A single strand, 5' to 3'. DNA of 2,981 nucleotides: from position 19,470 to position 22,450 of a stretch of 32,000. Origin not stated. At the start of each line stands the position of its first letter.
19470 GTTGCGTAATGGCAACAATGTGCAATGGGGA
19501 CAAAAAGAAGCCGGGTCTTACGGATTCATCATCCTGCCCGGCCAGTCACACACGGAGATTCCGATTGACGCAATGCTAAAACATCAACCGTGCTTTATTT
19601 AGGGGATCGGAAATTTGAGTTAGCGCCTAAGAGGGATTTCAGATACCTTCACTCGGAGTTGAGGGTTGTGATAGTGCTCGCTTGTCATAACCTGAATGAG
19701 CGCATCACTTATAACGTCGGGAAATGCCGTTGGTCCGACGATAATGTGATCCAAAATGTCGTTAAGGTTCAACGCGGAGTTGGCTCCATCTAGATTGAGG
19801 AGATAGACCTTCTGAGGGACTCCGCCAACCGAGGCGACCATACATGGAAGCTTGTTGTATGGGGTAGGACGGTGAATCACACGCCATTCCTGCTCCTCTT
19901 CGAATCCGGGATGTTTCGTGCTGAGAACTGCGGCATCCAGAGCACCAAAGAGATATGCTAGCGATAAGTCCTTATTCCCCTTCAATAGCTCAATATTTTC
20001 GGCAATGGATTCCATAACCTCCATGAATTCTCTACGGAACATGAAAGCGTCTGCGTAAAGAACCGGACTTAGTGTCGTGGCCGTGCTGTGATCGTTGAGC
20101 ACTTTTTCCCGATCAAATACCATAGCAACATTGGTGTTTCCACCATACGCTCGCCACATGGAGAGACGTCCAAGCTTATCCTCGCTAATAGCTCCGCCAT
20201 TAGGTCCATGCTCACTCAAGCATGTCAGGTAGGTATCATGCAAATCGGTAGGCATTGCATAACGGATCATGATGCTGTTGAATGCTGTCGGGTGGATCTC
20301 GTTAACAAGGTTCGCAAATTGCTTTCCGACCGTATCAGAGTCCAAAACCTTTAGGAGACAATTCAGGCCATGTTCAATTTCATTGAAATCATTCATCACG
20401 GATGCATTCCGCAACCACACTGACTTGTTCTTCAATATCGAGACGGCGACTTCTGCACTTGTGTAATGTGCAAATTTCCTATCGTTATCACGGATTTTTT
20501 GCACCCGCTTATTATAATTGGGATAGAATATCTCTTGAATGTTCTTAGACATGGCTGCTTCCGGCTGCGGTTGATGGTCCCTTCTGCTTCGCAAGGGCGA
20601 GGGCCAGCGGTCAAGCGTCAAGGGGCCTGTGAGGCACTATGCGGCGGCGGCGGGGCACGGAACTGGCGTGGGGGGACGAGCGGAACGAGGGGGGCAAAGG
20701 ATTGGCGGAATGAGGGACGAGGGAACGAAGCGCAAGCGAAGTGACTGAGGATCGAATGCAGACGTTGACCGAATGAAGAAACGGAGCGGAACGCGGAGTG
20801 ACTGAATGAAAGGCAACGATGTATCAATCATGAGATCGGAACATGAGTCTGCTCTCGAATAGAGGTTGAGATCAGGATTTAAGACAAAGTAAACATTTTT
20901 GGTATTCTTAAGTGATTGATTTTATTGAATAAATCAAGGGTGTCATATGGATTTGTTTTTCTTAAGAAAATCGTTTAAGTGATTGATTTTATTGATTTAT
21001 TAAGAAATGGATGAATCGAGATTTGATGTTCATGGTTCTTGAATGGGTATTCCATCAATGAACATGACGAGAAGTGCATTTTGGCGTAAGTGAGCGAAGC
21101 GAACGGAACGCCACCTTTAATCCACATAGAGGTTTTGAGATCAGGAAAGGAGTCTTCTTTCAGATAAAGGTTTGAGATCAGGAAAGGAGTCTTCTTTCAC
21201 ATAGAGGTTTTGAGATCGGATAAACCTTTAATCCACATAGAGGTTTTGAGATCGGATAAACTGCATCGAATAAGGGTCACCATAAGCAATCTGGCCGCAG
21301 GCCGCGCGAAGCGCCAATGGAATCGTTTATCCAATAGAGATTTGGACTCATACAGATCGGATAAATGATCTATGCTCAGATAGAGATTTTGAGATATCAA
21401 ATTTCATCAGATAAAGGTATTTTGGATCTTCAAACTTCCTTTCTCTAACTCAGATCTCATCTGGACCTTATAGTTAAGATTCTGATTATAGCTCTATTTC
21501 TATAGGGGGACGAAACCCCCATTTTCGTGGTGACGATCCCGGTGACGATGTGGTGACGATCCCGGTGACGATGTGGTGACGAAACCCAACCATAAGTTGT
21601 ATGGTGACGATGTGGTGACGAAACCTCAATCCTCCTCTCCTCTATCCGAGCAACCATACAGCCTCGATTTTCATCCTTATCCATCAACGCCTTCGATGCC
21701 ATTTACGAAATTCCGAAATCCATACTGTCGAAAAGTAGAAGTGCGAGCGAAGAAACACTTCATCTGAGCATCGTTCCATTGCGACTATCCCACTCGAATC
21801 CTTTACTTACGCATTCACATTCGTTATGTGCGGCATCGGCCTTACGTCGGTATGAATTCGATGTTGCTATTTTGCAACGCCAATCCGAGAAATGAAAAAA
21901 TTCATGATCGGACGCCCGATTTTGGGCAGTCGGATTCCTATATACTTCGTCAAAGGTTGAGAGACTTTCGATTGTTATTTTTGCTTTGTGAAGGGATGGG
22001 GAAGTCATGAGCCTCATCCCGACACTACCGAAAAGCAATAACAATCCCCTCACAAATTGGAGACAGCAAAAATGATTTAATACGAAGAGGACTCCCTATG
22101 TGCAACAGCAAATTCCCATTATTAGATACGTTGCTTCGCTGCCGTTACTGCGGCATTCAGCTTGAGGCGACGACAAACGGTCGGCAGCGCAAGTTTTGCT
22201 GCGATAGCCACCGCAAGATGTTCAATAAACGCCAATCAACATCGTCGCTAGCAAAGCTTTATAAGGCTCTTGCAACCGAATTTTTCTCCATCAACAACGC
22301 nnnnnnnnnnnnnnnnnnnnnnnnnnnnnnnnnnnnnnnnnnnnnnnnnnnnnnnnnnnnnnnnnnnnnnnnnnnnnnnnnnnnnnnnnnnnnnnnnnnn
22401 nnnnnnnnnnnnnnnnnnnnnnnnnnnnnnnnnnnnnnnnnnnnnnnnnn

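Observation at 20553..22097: A 1.5 kb ORF-poor, repeat-dense block in an otherwise tightly packed prophage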

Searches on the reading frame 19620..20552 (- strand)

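Call 7: search_protein_families(library=pfam, proteins=[window:19620-20552:-], max_evalue=0.01)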
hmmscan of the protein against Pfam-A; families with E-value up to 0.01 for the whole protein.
window:19620-20552:- (310 aa): 1 family
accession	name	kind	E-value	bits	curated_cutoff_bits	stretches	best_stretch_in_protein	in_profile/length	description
PF11185.13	DUF2971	-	2.1e-12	48.6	22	1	132-225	1-89/89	Protein of unknown function (DUF2971)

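Call 8: search_protein_families(library=phrogs, proteins=[window:19620-20552:-], max_evalue=0.01)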
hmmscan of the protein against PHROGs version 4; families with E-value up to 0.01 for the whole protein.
window:19620-20552:- (310 aa): 1 family
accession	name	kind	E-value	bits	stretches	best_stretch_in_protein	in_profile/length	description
phrog_1762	-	unknown function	2.1e-15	57.6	1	11-252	32-231/395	-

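Call 76: search_protein_families(library=padloc, proteins=[window:19620-20552:-], max_evalue=0.01)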
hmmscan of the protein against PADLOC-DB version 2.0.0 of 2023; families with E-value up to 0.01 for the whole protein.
window:19620-20552:- (310 aa): 0 families

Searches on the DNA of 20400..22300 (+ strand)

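Call 10: search_dna_similar(query=window:20400-22300:+, collection=phages, mode=distant)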
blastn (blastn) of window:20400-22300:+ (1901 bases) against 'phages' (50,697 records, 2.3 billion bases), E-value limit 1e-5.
No match.

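Call 26: search_rna_families(source=window, start=20400, end=22300, threshold=evalue, max_evalue=1)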
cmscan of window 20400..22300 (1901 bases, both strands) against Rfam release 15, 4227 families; matches with E-value up to 1: 0.
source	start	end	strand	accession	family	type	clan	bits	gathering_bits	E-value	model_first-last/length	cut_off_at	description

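Call 66: search_dna_similar(query=window:20553-22097:+, collection=plasmids, mode=distant, max_evalue=0.001)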
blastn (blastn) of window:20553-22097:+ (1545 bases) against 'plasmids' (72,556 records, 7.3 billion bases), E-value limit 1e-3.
No match.
